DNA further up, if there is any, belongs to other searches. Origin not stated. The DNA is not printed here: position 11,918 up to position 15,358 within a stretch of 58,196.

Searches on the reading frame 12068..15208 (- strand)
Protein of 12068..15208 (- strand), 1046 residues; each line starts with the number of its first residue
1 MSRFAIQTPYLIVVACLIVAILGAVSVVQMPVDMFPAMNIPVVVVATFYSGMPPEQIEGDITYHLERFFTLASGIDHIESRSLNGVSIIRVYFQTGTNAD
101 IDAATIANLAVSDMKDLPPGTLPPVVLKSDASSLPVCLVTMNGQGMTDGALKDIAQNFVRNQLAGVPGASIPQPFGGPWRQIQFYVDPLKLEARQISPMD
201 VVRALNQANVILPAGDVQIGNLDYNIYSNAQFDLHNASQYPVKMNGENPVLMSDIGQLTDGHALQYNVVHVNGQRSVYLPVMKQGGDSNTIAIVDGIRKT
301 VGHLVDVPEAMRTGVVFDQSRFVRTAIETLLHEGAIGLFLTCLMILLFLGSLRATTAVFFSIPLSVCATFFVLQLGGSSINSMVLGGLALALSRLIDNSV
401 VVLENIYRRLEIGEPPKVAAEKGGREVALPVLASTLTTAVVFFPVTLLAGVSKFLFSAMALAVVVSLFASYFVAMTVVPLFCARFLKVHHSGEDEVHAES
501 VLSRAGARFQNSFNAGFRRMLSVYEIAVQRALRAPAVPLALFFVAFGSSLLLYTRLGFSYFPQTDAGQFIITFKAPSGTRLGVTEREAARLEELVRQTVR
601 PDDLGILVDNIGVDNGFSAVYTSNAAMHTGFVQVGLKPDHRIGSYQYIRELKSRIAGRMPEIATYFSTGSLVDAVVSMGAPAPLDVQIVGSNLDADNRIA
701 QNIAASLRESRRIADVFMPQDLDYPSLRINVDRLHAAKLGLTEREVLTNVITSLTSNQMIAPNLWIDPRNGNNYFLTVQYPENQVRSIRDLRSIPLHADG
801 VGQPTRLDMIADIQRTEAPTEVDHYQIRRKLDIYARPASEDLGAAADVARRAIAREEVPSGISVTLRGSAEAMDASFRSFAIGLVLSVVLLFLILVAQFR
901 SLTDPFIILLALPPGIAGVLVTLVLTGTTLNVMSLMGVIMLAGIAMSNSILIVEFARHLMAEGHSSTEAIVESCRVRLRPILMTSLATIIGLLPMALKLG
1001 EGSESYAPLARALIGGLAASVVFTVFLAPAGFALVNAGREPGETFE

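Call 35: find_encoding_contigs(protein=window:12068-15208:-, flank=500, max_places=3)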
Protein window:12068-15208:- (1046 aa): no gene with exactly this product is on record in the collection.
